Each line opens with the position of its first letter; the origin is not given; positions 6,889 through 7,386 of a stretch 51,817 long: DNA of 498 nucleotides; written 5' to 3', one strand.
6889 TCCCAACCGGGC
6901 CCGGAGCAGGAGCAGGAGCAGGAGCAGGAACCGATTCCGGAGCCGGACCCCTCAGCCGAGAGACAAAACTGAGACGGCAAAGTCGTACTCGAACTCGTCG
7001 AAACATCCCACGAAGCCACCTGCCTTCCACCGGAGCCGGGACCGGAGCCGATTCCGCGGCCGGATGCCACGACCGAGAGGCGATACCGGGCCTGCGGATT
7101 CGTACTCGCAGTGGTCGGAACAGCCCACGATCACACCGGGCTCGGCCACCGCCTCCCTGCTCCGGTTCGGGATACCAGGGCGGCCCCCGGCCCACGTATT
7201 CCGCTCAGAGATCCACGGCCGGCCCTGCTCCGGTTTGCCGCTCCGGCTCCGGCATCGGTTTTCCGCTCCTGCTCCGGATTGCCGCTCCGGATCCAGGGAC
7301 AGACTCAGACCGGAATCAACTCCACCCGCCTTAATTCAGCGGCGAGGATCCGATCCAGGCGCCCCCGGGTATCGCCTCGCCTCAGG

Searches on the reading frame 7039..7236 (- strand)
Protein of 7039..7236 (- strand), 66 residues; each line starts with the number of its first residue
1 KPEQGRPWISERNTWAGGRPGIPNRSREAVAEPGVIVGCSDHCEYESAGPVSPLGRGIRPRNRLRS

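Call 49: find_homologous_proteins(query=A5, max_evalue=0.001)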
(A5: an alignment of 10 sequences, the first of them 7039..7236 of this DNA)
Query A5 (10 sequences) (66 aa, profile of the alignment): 13 proteins with E <= 0.001 among 6091 candidates.
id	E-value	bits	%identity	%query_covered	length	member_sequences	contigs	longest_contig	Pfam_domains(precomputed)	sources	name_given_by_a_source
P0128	1.6e-42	162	58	97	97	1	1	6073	-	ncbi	-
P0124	5.5e-39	151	60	95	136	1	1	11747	-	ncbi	-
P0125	1.9e-35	139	59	97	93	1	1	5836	-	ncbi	-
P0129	4.9e-35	138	57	82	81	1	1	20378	-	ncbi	-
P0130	4.1e-32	129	51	71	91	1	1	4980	-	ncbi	-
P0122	2.2e-25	107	57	35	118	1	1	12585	-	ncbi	-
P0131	5.1e-25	106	56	41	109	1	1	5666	-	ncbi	-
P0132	2.5e-24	104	57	82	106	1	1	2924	-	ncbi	-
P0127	4.8e-18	83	53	55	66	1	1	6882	-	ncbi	-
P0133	1.5e-16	78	52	76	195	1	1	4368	-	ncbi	-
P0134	4.8e-15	74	59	56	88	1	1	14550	-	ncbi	-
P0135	3.0e-8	52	49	91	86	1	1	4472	-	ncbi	-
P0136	7.6e-6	44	75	18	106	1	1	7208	-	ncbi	-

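Call 51: find_encoding_contigs(protein=P0134, flank=10000, max_places=3)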
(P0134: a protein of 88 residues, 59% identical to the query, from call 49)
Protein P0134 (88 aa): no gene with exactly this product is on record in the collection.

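Call 66: search_protein_families(library=pfam, proteins=[P0133], max_evalue=1)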
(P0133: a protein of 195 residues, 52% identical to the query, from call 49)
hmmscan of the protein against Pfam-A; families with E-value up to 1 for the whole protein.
P0133 (195 aa): 1 family
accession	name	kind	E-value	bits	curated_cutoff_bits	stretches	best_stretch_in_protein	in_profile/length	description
PF05887.16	Trypan_PARP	-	0.52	10.7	100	1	35-71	72-111/134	Procyclic acidic repetitive protein (PARP)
